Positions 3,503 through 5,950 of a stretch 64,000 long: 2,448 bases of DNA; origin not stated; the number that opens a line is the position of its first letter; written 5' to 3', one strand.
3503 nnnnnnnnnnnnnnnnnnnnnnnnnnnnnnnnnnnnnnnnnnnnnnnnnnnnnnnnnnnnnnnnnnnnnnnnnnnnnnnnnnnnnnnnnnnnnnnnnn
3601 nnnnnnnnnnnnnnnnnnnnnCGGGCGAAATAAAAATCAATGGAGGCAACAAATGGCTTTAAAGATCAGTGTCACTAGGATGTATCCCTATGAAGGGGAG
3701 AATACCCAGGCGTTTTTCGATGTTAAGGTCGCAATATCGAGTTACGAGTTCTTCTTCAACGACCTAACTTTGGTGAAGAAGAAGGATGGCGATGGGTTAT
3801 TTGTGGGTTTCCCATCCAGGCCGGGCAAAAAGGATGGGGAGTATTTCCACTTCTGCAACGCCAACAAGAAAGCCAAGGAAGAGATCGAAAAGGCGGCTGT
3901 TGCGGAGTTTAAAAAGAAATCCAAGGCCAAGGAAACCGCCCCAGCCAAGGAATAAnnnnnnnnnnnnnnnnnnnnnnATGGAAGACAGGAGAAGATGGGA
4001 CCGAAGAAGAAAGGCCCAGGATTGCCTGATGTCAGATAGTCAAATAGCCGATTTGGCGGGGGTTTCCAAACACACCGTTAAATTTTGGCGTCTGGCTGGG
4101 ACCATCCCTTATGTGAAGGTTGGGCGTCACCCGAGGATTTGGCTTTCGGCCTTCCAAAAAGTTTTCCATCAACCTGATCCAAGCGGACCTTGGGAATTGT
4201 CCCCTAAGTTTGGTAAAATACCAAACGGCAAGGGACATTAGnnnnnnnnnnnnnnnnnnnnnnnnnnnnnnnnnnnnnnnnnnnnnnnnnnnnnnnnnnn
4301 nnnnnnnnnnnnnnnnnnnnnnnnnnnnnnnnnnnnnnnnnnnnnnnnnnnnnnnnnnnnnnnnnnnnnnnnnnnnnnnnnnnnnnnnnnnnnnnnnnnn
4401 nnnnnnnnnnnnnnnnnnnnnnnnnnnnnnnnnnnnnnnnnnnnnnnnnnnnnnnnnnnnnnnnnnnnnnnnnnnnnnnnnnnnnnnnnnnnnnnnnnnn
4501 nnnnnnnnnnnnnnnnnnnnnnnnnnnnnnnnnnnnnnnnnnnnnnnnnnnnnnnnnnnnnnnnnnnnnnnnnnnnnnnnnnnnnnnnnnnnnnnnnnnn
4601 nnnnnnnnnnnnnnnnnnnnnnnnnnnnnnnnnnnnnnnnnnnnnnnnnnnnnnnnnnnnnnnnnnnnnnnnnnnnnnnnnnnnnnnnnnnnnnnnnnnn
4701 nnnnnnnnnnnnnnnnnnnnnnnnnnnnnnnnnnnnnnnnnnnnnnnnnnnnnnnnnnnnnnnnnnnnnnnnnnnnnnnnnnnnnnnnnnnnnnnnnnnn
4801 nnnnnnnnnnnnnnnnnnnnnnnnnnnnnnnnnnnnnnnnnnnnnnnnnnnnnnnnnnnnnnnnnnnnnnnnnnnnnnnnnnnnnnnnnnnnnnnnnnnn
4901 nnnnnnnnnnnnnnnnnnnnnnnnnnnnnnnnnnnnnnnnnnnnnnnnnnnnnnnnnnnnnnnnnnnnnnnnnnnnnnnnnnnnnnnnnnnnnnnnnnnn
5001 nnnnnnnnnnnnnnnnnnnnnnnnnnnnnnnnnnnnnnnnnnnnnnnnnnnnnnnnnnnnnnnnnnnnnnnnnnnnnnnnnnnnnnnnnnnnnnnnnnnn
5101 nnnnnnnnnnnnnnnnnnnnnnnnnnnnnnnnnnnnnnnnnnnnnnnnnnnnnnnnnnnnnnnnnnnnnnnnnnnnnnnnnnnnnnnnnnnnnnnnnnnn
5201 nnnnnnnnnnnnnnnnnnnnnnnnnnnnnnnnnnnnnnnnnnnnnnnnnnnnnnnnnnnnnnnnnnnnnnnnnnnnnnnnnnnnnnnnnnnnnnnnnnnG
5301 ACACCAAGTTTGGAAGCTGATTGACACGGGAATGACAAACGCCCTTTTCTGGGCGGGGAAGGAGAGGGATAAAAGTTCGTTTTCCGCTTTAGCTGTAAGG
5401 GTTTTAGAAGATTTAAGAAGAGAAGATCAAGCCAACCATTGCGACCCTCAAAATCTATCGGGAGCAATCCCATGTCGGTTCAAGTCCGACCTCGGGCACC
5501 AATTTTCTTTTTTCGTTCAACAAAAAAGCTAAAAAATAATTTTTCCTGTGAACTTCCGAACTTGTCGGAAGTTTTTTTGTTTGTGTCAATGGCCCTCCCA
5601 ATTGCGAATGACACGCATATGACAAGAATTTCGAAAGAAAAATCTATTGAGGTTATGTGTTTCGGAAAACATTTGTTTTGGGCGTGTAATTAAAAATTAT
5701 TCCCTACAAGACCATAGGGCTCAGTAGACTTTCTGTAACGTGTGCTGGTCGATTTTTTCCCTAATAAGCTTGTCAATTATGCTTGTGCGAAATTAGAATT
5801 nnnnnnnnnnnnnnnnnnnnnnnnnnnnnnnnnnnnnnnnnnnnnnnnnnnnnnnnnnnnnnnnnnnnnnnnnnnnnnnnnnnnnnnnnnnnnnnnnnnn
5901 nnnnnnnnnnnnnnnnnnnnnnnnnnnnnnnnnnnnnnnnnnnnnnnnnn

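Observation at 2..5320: Island 1 cargo: conjugation ATPase, TPR-GGDEF (GGEEI) and twin SpoVG genes next to xis-int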

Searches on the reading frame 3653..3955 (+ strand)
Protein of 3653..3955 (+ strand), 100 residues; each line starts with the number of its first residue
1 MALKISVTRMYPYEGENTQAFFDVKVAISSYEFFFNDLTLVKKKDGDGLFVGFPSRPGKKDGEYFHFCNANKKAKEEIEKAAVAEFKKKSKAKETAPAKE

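Call 3: search_protein_families(library=pfam, proteins=[window:3653-3955:+], max_evalue=0.1)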
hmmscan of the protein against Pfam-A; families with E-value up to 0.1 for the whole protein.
window:3653-3955:+ (100 aa): 1 family
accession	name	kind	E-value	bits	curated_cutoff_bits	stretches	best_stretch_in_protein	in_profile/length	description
PF04026.17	SpoVG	-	3.9e-06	27.3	29.6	1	5-87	3-81/82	SpoVG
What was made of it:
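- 3653..3955 (+): SpoVG-like protein 2 (100 aa). This is the paralogue type found alone in most single-copy loci. PF04026 27.3 bits (call 3).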

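Call 8: search_protein_families(library=ncbifam, proteins=[window:3653-3955:+], max_evalue=0.1)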
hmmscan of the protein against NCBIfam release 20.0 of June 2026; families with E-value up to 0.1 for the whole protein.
window:3653-3955:+ (100 aa): 1 family
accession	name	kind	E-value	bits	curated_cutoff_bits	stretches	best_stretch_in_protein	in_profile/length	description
NF009749.0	PRK13259.1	equivalog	0.00016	21.7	108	1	31-94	27-88/96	septation regulator SpoVG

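Call 17: search_protein_families(library=phrogs, proteins=[window:3653-3955:+], max_evalue=0.01)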
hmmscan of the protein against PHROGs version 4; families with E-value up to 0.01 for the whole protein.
window:3653-3955:+ (100 aa): 0 families

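Call 34: find_homologous_proteins(query=window:3653-3955:+, max_evalue=0.001)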
Query window:3653-3955:+ (100 aa): 41 proteins with E <= 0.001 among 48 candidates.
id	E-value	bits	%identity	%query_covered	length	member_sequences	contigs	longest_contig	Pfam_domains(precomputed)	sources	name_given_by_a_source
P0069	3.1e-54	199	94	100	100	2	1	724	PF04026.18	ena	-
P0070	2.3e-53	196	95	79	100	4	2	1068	PF04026.18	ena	-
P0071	2.6e-53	196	92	100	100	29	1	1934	PF04026.18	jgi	jgi:DNA-binding cell septation regulator SpoVG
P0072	2.3e-52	193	88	100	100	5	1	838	PF04026.18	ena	-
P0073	1.8e-51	190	87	100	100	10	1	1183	PF04026.18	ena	-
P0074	1.9e-51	190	87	98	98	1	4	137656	PF04026.18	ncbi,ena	-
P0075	5.0e-51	189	86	98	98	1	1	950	PF04026.18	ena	-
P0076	6.1e-51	188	95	91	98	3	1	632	PF04026.18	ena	-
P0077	1.2e-50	188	86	99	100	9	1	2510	PF04026.18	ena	-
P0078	2.1e-49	184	85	100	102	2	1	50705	-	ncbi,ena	-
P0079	3.8e-49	183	90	83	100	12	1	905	PF04026.18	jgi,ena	-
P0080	7.9e-49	182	83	99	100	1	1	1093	-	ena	-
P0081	1.8e-48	181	86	100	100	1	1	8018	-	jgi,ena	jgi:DNA-binding cell septation regulator SpoVG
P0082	2.0e-48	180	90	91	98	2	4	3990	PF04026.18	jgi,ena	jgi:DNA-binding cell septation regulator SpoVG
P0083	2.6e-48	180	88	86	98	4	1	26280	PF04026.18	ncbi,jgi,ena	jgi:DNA-binding cell septation regulator SpoVG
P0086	7.1e-48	179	88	91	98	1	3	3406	PF04026.18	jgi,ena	jgi:DNA-binding cell septation regulator SpoVG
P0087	7.7e-48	179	84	96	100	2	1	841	PF04026.18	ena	-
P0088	1.1e-47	178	83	96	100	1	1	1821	PF04026.18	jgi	jgi:DNA-binding cell septation regulator SpoVG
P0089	1.9e-47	177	81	100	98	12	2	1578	PF04026.18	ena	-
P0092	2.4e-46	174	83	96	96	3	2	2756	PF04026.18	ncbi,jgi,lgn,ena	jgi:DNA-binding cell septation regulator SpoVG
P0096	6.7e-45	169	87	89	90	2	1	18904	PF04026.18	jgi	jgi:DNA-binding cell septation regulator SpoVG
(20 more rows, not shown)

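Call 35: search_dna_similar(query=window:3653-3955:+, collection=plasmids, mode=protein, max_evalue=0.01, max_rows=25)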
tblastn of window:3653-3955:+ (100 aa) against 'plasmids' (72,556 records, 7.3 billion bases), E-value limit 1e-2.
No match.

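Call 36: search_dna_similar(query=window:3653-3955:+, collection=phages, mode=protein, max_evalue=0.01, max_rows=25)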
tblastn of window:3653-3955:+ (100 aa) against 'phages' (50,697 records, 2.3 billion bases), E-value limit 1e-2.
No match.
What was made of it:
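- Tried and rejected: SpoVG-like genes on known plasmids or phages: tblastn found no match (calls 35, 36).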

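Call 39: search_solved_structures(query=A4, max_evalue=1, show_alignments=2)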
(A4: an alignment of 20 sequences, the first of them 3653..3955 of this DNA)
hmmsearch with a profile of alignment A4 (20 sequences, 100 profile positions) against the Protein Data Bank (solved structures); distinct sequences matched with E-value up to 1: 4.
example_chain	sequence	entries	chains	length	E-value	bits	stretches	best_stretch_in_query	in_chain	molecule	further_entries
2ia9_A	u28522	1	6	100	0.0025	21.3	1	30-89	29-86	Putative septation protein spoVG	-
2i9z_A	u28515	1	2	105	0.0041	20.6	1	30-88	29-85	Putative septation protein spoVG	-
2i9x_A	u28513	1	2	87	0.0043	20.6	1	30-87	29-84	Putative septation protein spoVG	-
8iyq_A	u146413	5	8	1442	0.24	15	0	62-97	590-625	deadCbCas9 | CbCas9 effector-1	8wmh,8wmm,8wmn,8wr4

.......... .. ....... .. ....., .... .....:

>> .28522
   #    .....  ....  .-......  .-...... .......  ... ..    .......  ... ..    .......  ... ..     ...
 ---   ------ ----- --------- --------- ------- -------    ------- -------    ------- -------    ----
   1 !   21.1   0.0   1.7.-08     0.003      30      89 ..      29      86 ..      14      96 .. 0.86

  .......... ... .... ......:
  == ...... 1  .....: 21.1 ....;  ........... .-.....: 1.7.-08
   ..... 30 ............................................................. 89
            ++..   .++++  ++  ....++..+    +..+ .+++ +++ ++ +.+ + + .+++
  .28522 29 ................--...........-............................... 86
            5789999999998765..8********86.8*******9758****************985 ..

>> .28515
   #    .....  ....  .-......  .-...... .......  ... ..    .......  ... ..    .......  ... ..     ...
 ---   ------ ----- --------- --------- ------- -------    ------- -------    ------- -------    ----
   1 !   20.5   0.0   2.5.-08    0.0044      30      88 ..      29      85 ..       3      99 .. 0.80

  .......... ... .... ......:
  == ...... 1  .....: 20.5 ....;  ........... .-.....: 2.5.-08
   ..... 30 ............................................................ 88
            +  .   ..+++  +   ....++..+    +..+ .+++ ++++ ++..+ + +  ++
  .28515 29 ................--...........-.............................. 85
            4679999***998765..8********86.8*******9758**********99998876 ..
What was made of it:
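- Checked: The family profile finds only SpoVG in the PDB (2ia9, 2i9z, 2i9x; E about 3e-3; call 39).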

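Call 51: predict_structure(alignment_id=A5)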
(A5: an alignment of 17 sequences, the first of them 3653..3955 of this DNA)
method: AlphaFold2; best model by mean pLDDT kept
length: 100 residues; sequences in the alignment: 17
mean_pLDDT: 73.3   pTM: 0.59
mean pLDDT of the five models: 73.3, 67.9, 66.8, 65.9, 65.2
residues with pLDDT >= 90: 0; 70-90: 68; 50-70: 25; < 50: 7
segments of 3 or more residues with pLDDT < 50: 95-100
pLDDT, mean of each block of 10 residues (from residue 1): 80 79 85 83 74 66 58 81 81 48
secondary structure, 60 per line:
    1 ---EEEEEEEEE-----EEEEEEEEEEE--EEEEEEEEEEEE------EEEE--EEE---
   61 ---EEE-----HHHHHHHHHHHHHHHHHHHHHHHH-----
elements in order: E4-12 E18-28 E31-42 E49-52 E55-57 E64-66 H72-95

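Call 54: fold_search(model_id=the predicted structure, library=pdb)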
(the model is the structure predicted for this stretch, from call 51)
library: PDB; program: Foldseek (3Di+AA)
matches with E <= 10: 154; with E <= 0.001: 0
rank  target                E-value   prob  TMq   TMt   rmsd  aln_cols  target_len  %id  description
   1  2i9z_B                2.1e-03  1.00  0.60  0.70   3.2        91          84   21  Structural Genomics, the Crystal structure of full-length SpoVG from Staphylococcus epidermidis ATCC 12228 (released 2006-10-10)
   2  2ia9_D                3.7e-03  1.00  0.60  0.60   4.3       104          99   23  Structural Genomics, the crystal structure of SpoVG from Bacillus subtilis subsp. subtilis str. 168 (released 2006-10-17)
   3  8dfv_K                1.9e+00  0.11  0.24  0.12   9.5        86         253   12  Structural Basis of MicroRNA Biogenesis by Dicer-1 and Its Partner Protein Loqs-PB - complex IIa (released 2022-11-16)
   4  8f3f                  2.5e+00  0.13  0.27  0.06   4.5        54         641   13  Crystal structure of Penicillin Binding Protein 5 (PBP5) T485M variant apo form from Enterococcus faecium (released 2023-07-05)
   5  2ez6_A                2.6e+00  0.18  0.27  0.14  11.7        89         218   10  Crystal structure of Aquifex aeolicus RNase III (D44N) complexed with product of double-stranded RNA processing (released 2006-02-07)
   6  2hvl                  2.9e+00  0.41  0.25  0.10   2.0        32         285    9  Crystal structure of the HePTP catalytic domain C270S mutant (released 2007-08-07)
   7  3k7c_A                2.9e+00  0.35  0.34  0.32   2.9        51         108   16  Crystal structure of Putative NTF2-like transpeptidase (NP_281412.1) from CAMPYLOBACTER JEJUNI at 2.00 A resolution (released 2009-11-03)
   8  3p1x_B                2.9e+00  0.28  0.25  0.36   2.8        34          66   18  Crystal structure of DRBM 2 domain of Interleukin enhancer-binding factor 3 from Homo sapiens, Northeast Structural Ge (released 2010-12-29)
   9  3b7c                  2.9e+00  0.15  0.31  0.27   3.6        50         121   12  CRYSTAL STRUCTURE OF A NTF-2 LIKE PROTEIN OF UNKNOWN FUNCTION (SO_0125) FROM SHEWANELLA ONEIDENSIS MR-1 AT 1.70 A RESOLU (released 2007-11-13)
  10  8yig_B                3.1e+00  0.38  0.26  0.29   2.1        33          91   12  DmDcr-2/LoqsPD/slm2 in initial binding state (released 2025-03-05)
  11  5gw1_D                3.1e+00  0.02  0.16  0.10  14.4       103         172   16  Crystal structure of SNX16 PX-Coiled coil in space group P212121 (released 2017-09-13)
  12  5tph_A                3.3e+00  0.41  0.32  0.27   2.0        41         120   12  Crystal structure of a de novo designed protein homodimer with curved beta-sheet (released 2017-01-25)
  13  2qdc                  3.3e+00  0.38  0.25  0.10   2.0        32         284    9  Crystal structure of the HePTP catalytic domain D236A mutant (released 2008-06-24)
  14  2gp0                  3.3e+00  0.38  0.25  0.09   2.0        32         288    9  HePTP Catalytic Domain (residues 44-339), S225D mutant (released 2006-05-09)
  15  5npg_MODEL_1_A        3.3e+00  0.08  0.20  0.24  12.9        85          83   10  Solution structure of Drosophila melanogaster Loquacious dsRBD1 (released 2017-10-04)
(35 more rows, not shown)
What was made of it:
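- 3653..3955 (+): AF2 model plus Foldseek: SpoVG 2i9z/2ia9 at probability 1.0 and nothing else (calls 51, 54).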

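Call 78: search_protein_families(library=padloc, proteins=[window:3653-3955:+], max_evalue=0.01)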
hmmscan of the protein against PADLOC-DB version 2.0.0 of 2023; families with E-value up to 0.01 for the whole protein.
window:3653-3955:+ (100 aa): 0 families

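Call 80: search_protein_representatives(alignment_id=A5)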
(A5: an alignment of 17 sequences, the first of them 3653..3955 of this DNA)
Query: 17 sequences, 100 profile positions. Proteins with E-value up to 0.001 (for the whole library): 113; up to 1e-10: 6; up to 1e-30: 3. The best 113 are listed.
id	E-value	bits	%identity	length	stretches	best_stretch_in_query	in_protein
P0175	4.4e-74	261.2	-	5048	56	19-63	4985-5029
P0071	3.2e-51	187.8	-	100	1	1-99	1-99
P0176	2.0e-32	127.5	-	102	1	1-94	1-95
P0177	2.6e-27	111.1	-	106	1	1-97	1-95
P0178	5.4e-26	106.9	-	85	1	1-64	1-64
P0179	2.1e-22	95.4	-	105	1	1-76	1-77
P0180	8.5e-10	54.9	-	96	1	12-86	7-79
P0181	3.3e-09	53.0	-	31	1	1-27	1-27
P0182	6.0e-09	52.2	-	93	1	3-89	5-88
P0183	1.1e-08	51.4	-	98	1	3-94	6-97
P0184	1.1e-08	51.3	-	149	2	30-95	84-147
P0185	5.9e-08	49.0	-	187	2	2-91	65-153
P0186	6.3e-08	48.9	-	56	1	46-82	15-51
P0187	1.6e-07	47.6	-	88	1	4-91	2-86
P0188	2.0e-07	47.3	-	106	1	4-82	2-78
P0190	4.6e-07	46.1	-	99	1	6-93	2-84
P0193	6.7e-07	45.6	-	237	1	8-90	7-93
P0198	3.8e-06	43.2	-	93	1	4-93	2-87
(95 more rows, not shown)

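Call 81: search_protein_families(library=pfam, proteins=[P0176, P0177, P0179, P0180, P0182, P0183, P0187, P0190, P0193, P0198], max_evalue=0.01)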
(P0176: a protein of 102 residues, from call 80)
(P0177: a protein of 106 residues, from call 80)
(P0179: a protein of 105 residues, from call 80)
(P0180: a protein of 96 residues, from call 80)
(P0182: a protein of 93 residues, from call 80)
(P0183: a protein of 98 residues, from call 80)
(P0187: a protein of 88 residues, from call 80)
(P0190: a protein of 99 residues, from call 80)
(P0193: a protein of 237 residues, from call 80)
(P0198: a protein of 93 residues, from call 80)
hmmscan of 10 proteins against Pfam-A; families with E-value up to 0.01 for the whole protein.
P0176 (102 aa): 1 family
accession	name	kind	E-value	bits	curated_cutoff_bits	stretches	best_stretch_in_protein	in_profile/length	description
PF04026.17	SpoVG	-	2.5e-06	27.9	29.6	1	9-88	7-81/82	SpoVG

P0177 (106 aa): 1 family
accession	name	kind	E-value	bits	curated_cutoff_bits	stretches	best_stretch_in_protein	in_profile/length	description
PF04026.17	SpoVG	-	1.2e-06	29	29.6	1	4-85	5-81/82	SpoVG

P0179 (105 aa): 0 families

P0180 (96 aa): 1 family
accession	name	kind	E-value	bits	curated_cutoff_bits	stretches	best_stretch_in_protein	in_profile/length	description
PF04026.17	SpoVG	-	1.6e-14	54.2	29.6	1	2-79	5-80/82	SpoVG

P0182 (93 aa): 1 family
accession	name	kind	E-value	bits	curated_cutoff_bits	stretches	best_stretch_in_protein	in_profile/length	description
PF04026.17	SpoVG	-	7.1e-10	39.3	29.6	1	12-87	8-82/82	SpoVG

P0183 (98 aa): 1 family
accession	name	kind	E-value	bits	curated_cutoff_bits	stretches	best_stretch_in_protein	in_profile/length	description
PF04026.17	SpoVG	-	5.3e-19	68.6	29.6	1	7-91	2-82/82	SpoVG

P0187 (88 aa): 1 family
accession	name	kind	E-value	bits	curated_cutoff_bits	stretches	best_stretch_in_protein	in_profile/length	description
PF04026.17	SpoVG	-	3.6e-05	24.2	29.6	1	7-77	7-75/82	SpoVG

P0190 (99 aa): 2 families
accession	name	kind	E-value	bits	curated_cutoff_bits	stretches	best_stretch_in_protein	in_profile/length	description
PF04026.17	SpoVG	-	2.3e-12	47.3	29.6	1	4-78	9-81/82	SpoVG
PF11061.14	Tsr0524-like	-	0.0014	18.9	25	1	20-50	22-53/61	Cytochrome b6f, subunit Tsr0524-like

P0193 (237 aa): 1 family
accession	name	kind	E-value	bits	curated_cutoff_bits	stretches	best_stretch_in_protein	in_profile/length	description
PF04026.17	SpoVG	-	5.2e-06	27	29.6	1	4-89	3-80/82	SpoVG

P0198 (93 aa): 1 family
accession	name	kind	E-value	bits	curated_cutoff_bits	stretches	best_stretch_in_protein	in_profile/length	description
PF04026.17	SpoVG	-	1.6e-12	47.8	29.6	1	1-81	1-81/82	SpoVG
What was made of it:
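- On SpoVG (PF04026): The more distant sequence relatives are Pfam SpoVG proteins (calls 80, 81).
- SpoVG: fold and profile support (calls 39, 51, 54, 80, 81).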

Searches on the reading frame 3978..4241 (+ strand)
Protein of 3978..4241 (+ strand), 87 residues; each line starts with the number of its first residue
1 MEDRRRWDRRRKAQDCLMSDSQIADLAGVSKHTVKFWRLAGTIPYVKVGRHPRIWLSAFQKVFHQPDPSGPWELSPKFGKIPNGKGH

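Call 3: search_protein_families(library=pfam, proteins=[window:4029-4241:+], max_evalue=0.1)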
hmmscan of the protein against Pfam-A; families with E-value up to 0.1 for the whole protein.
window:4029-4241:+ (70 aa): 6 families
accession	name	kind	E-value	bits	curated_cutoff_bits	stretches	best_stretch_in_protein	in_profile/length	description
PF12728.13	HTH_17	-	5e-06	27.1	27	1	3-37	4-38/51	Helix-turn-helix domain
PF00376.29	MerR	-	0.0047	17.2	28.2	1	4-27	3-27/38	MerR family regulatory protein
PF13411.12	MerR_1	-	0.0066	17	21.6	1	3-30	3-30/69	MerR HTH family regulatory protein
PF07022.19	Phage_CI_repr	-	0.023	15.5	22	1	2-28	14-40/65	Bacteriophage CI repressor helix-turn-helix domain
PF05344.16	DUF746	-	0.024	15.1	26.9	0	38-56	32-50/64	Domain of Unknown Function (DUF746)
PF00356.27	LacI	-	0.044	14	27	1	6-17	5-16/46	Bacterial regulatory proteins, lacI family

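Call 8: search_protein_families(library=ncbifam, proteins=[window:4029-4241:+], max_evalue=0.1)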
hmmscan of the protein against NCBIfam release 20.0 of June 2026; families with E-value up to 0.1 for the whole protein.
window:4029-4241:+ (70 aa): 3 families
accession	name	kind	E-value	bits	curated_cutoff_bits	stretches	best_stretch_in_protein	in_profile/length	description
TIGR01764.1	excise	domain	2.4e-05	24.6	28.8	1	4-44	5-45/49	excisionase family DNA-binding protein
NF047737.1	antiphage_MADS1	equivalog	0.017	15.3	80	1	4-34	7-37/49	methylation-associated defense system helix-turn-helix domain-containing protein MAD1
NF046037.1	carphisopro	domain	0.031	14.5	38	1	5-27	13-35/54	carph-isopro domain-containing protein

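Call 17: search_protein_families(library=phrogs, proteins=[window:4029-4241:+], max_evalue=0.01)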
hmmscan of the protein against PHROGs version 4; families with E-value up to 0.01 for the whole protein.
window:4029-4241:+ (70 aa): 2 families
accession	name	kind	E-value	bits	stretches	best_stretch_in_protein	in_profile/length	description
phrog_1864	-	unknown function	0.001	19.9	1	4-34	24-54/73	-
phrog_66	-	integration and excision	0.0066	17.2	1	2-37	95-131/412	excisionase and transcriptional regulator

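Call 78: search_protein_families(library=padloc, proteins=[window:3978-4241:+], max_evalue=0.01)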
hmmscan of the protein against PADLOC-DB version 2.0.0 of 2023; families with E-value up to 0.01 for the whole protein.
window:3978-4241:+ (87 aa): 1 family
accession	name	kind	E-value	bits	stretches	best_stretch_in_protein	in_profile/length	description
PDLC04133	mad1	-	0.0062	14.8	1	21-51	9-39/60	mads_1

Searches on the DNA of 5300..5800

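Call 21: search_rna_families(source=window, start=5300, end=5800, threshold=evalue, max_evalue=1, show_alignments=2)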
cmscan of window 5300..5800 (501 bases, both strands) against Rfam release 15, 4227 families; matches with E-value up to 1: 0.
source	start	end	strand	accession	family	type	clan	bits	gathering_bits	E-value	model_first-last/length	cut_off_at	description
